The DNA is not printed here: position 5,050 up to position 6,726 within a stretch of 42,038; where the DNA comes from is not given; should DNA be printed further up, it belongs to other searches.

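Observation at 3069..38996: Window-scale linkage: organosulfonate desulfonation genes and a complete Dsr sulfite-reduction system in one co-directional gene field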

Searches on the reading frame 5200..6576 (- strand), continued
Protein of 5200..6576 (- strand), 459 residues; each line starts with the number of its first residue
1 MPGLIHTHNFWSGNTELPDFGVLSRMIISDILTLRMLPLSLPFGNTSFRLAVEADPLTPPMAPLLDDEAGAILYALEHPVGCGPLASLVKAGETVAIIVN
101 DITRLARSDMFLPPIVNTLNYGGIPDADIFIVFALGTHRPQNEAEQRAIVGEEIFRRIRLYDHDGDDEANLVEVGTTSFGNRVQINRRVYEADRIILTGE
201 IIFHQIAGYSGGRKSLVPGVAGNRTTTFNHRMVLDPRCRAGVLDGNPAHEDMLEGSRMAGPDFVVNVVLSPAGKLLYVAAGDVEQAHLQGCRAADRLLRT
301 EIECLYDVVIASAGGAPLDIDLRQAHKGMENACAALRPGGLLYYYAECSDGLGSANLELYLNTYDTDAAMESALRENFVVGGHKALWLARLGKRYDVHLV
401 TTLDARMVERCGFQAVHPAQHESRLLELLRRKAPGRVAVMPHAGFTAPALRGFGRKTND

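Call 84: search_dna_similar(query=window:5200-6474:-, collection=plasmids, mode=protein, max_rows=25, max_evalue=1e-40)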
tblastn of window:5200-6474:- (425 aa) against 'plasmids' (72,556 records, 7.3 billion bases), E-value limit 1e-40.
Records with a match: 17; places in all: 17; records where one place covers at least 80% of the query: 7.
Best place of each record, by identity: <60% 17.
By first word of the organism name: Rhizobium 5; Clostridium 4; Lactiplantibacillus 2; Vescimonas 1; Pusillibacter 1; Tepidibacter 1; Phyllobacterium 1; Rhodovastum 1; Lacticaseibacillus 1.
By predicted mobility (MOB-suite, as given by PLSDB): non-mobilizable 11; conjugative 3; mobilizable 3.
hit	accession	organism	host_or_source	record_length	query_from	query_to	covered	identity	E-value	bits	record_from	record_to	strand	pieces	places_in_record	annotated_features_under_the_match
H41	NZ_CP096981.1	Clostridium felsineum DSM 794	whole organism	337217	34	416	90%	36.1%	2e-73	257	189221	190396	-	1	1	larA: nickel-dependent lactate racemase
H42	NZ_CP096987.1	Clostridium felsineum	whole organism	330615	34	416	90%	35.6%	2e-72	254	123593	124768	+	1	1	larA: nickel-dependent lactate racemase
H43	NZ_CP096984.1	Clostridium felsineum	whole organism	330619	34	416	90%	35.6%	2e-72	254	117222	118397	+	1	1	larA: nickel-dependent lactate racemase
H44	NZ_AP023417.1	Vescimonas fastidiosa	Homo sapiens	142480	31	414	90%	34.7%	6e-56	206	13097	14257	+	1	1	larA: nickel-dependent lactate racemase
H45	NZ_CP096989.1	Clostridium felsineum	whole organism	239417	34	414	90%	34.8%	2e-70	248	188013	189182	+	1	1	larA: nickel-dependent lactate racemase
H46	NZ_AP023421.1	Pusillibacter faecalis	Homo sapiens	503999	5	393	92%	31.8%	4e-44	172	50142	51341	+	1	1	larA: nickel-dependent lactate racemase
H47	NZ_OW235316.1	Tepidibacter aestuarii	-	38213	41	407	86%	31.5%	2e-46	179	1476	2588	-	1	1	larA: nickel-dependent lactate racemase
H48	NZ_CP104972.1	Phyllobacterium zundukense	Vicia costata,cell culture,root nodule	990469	3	323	76%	33.9%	5e-42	166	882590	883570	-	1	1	larA: nickel-dependent lactate racemase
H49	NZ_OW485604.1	Rhodovastum atsumiense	-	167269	31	323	69%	37.2%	1e-45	176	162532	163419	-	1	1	larA: nickel-dependent lactate racemase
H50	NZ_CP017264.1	Lacticaseibacillus paracasei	cell culture,cheese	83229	34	337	72%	35.5%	2e-41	164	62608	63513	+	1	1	larA: nickel-dependent lactate racemase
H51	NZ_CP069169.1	Lactiplantibacillus plantarum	mixed culture,stinky xiancaigeng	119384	34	337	72%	35.5%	2e-41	164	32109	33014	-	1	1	larA: nickel-dependent lactate racemase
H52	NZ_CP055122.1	Lactiplantibacillus plantarum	culture,Human GI tract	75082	34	337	72%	35.5%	2e-41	164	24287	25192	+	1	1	larA: nickel-dependent lactate racemase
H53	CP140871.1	Rhizobium ruizarguesonis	Trifolium pratense,whole organism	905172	3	320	75%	33.9%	9e-42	165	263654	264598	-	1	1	larA: nickel-dependent lactate racemase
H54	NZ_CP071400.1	Rhizobium leguminosarum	lentil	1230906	29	320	69%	36.1%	8e-42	165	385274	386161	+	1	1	record has no annotation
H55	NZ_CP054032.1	Rhizobium indicum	Pisum sativum l. (pea),Pure culture,Pea ...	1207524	29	320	69%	36.1%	8e-42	165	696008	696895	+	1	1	record has no annotation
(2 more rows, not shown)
